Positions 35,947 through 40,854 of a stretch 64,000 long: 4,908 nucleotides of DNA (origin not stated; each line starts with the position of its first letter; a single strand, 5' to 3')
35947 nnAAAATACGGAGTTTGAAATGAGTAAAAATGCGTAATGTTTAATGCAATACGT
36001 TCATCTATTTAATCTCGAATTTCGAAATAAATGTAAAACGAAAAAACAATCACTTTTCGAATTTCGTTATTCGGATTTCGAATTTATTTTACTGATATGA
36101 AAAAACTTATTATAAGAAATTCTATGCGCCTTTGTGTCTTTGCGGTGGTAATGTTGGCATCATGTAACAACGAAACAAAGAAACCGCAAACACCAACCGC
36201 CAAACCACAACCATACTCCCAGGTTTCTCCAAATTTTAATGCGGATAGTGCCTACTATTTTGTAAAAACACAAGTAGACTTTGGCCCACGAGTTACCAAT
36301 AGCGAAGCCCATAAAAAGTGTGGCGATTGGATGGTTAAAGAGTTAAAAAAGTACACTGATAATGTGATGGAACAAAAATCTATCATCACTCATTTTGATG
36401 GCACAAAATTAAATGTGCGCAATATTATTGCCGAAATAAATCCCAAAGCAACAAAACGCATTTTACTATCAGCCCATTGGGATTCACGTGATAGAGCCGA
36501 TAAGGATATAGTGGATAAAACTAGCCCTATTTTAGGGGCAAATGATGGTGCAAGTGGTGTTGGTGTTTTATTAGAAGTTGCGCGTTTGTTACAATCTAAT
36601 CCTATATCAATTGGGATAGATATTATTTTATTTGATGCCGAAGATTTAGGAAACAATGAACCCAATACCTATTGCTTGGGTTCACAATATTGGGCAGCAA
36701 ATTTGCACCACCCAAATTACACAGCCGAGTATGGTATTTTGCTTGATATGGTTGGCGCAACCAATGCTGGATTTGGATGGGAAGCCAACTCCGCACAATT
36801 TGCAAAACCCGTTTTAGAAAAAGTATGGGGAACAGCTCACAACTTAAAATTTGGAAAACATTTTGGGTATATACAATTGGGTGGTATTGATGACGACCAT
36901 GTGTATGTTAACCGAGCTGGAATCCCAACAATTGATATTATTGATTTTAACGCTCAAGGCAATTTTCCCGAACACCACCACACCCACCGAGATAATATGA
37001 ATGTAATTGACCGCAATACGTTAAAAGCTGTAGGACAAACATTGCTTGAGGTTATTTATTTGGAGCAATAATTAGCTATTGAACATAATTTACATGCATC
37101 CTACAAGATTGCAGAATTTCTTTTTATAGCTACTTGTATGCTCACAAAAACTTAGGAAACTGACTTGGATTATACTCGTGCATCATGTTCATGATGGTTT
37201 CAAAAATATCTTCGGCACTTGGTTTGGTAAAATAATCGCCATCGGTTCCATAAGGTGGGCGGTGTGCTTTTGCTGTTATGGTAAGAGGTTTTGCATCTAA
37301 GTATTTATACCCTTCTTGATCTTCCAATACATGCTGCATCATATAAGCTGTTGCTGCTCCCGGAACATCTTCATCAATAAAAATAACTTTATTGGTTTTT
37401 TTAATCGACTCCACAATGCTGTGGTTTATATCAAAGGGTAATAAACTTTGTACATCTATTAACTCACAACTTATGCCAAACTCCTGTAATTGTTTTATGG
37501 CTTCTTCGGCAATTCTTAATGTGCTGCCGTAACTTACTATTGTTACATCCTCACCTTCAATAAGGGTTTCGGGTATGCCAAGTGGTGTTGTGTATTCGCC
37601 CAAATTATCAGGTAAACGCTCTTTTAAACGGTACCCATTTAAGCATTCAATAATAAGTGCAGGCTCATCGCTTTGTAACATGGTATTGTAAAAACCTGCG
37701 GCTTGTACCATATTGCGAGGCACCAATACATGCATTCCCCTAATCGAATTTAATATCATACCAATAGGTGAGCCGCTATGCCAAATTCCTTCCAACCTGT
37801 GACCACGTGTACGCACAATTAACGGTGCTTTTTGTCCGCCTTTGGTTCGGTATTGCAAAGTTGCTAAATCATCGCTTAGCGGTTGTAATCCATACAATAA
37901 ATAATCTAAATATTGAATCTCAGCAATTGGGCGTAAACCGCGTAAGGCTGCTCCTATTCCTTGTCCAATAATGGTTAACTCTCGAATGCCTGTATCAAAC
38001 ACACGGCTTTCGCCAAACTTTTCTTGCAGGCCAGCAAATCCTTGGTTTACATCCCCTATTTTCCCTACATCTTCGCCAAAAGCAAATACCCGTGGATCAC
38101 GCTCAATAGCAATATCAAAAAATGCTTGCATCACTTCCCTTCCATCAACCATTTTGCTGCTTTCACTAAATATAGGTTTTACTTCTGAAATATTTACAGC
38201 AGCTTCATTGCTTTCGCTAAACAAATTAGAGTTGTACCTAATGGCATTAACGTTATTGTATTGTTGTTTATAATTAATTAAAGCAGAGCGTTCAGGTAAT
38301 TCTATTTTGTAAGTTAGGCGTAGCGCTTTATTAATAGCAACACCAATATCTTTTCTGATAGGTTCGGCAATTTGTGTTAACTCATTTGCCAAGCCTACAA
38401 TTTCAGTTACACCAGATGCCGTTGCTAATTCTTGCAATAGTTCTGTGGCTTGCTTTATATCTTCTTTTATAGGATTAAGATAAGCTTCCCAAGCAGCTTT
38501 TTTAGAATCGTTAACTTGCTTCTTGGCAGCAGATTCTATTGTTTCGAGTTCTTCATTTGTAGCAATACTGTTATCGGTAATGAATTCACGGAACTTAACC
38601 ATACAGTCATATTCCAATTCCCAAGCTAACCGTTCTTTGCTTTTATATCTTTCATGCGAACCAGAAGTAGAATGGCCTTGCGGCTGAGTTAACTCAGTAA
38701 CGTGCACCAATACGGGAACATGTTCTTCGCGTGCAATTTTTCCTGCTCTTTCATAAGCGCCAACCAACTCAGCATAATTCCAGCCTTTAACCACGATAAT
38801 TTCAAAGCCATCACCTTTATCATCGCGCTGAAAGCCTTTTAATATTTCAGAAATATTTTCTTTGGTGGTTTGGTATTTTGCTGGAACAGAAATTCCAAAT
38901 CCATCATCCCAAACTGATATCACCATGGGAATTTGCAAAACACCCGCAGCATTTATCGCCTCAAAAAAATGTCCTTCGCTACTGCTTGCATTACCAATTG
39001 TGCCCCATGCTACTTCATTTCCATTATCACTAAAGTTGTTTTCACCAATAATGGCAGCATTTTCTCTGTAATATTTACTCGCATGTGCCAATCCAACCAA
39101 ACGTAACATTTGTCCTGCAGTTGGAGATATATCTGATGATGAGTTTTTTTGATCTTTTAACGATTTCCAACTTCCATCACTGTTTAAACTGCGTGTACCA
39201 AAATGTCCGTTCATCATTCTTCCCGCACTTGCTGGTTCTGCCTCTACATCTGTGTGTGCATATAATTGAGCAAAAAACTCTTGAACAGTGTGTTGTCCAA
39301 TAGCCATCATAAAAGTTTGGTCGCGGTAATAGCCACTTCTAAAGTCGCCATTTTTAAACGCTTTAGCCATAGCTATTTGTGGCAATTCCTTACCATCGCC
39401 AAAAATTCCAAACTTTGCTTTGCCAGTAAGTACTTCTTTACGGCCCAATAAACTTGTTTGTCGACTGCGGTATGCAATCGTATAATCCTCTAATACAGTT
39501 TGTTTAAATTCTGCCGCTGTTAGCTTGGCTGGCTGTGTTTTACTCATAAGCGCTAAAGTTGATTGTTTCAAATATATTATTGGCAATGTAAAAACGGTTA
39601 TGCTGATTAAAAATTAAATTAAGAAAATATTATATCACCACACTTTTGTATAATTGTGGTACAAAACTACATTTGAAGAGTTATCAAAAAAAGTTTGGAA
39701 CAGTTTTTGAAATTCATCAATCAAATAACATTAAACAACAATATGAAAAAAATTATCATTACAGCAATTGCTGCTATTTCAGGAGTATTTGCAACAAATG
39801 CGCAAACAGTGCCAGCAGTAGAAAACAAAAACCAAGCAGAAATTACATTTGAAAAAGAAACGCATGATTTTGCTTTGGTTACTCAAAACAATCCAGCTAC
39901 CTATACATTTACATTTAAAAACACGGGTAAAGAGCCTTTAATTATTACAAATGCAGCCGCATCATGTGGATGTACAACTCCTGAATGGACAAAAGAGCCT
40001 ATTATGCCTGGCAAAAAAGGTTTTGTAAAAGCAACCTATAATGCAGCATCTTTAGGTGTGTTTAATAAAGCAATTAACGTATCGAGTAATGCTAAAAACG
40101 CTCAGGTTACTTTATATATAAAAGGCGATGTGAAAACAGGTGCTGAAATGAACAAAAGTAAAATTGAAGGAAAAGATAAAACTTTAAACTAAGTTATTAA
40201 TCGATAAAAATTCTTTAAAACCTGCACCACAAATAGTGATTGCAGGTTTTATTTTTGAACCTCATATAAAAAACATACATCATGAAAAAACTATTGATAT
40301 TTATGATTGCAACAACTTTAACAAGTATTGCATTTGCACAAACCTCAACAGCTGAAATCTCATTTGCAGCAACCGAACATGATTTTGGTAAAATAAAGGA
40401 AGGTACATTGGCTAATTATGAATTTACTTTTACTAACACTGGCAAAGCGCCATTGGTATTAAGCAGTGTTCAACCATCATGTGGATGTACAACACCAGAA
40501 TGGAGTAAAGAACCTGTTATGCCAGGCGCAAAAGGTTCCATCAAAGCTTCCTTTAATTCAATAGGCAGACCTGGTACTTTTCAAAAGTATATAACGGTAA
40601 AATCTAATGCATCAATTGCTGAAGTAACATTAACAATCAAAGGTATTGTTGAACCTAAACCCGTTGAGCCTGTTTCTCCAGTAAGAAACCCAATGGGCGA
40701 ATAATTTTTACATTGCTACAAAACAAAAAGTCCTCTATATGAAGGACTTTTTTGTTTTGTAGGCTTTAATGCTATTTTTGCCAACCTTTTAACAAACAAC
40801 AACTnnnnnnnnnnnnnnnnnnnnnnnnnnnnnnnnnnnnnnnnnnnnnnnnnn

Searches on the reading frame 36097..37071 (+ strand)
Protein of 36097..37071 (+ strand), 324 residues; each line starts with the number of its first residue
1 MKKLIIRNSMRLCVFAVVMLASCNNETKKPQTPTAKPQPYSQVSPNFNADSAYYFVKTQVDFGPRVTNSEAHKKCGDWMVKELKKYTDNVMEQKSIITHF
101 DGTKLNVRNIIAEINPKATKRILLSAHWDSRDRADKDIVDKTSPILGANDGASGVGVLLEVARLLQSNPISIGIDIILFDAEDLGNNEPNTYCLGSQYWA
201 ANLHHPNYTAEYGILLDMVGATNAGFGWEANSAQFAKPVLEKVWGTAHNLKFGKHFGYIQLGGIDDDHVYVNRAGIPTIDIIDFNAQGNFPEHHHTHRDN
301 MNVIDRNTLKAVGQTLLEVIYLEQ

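Call 60: search_protein_families(library=pfam, proteins=[window:36097-37071:+], max_evalue=0.00001)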
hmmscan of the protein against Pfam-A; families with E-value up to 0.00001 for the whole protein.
window:36097-37071:+ (324 aa): 1 family
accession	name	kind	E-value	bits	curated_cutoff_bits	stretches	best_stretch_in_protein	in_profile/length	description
PF04389.22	Peptidase_M28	-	8.4e-38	130.5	21.3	1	109-319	1-192/193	Peptidase family M28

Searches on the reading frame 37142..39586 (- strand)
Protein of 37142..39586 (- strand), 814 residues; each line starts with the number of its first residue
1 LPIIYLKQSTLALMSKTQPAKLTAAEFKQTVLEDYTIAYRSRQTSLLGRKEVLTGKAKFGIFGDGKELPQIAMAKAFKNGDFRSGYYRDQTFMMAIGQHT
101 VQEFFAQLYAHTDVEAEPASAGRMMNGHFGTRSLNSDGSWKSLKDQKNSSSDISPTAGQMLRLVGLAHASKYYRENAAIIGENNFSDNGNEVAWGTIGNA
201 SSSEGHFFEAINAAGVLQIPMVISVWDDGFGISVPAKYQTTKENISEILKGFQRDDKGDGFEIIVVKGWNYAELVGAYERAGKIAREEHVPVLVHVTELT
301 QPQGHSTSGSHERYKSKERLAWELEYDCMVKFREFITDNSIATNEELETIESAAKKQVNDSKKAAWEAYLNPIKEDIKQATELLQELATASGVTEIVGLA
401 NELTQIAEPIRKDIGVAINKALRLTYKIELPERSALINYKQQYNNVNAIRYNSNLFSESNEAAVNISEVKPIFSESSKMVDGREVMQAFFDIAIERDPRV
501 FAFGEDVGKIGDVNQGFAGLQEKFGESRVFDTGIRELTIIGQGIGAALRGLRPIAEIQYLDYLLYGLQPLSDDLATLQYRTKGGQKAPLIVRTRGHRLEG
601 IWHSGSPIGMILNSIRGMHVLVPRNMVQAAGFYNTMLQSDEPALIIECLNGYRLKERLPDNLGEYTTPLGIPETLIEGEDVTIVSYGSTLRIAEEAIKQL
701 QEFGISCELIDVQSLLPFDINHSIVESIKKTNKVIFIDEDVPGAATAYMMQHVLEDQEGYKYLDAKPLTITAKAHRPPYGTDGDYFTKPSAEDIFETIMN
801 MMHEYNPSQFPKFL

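Call 60: search_protein_families(library=pfam, proteins=[window:37142-39586:-], max_evalue=0.00001)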
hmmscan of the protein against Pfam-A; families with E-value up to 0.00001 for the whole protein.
window:37142-39586:- (814 aa): 3 families
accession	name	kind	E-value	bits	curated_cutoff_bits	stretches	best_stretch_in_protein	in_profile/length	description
PF00676.26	E1_dh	-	1.7e-28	99.9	22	1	55-367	21-293/300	Dehydrogenase E1 component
PF02779.29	Transket_pyr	-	2.4e-20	73.4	27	1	480-647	3-167/174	Transketolase, pyrimidine binding domain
PF02780.25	Transketolase_C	-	9.5e-20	71.2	25.9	1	676-779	7-108/124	Transketolase, C-terminal domain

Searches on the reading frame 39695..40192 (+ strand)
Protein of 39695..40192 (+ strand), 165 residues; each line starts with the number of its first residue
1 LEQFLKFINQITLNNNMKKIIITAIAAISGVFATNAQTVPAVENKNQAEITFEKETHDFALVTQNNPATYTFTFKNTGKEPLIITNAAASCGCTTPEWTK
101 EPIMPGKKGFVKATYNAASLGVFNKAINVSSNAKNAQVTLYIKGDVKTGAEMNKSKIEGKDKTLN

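Call 60: search_protein_families(library=pfam, proteins=[window:39695-40192:+], max_evalue=0.00001)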
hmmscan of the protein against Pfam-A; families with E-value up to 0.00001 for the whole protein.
window:39695-40192:+ (165 aa): 2 families
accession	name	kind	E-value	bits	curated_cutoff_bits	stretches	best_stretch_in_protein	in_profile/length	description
PF07610.17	DUF1573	-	1e-36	125.3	26.1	1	50-146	1-98/98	Protein of unknown function (DUF1573)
PF22544.2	HYDIN_VesB_CFA65-like_Ig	-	1e-16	61.4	25.5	1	49-145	2-100/100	HYDIN/CFA65/VesB-like, Ig-like domain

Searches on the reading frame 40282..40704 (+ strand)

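Call 60: search_protein_families(library=pfam, proteins=[window:40282-40704:+], max_evalue=0.00001)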
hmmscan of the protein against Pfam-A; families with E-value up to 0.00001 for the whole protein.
window:40282-40704:+ (140 aa): 2 families
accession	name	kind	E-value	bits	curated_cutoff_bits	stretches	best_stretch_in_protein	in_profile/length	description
PF07610.17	DUF1573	-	6e-37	126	26.1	1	26-123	1-98/98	Protein of unknown function (DUF1573)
PF22544.2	HYDIN_VesB_CFA65-like_Ig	-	3.4e-19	69.3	25.5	1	25-121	2-99/100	HYDIN/CFA65/VesB-like, Ig-like domain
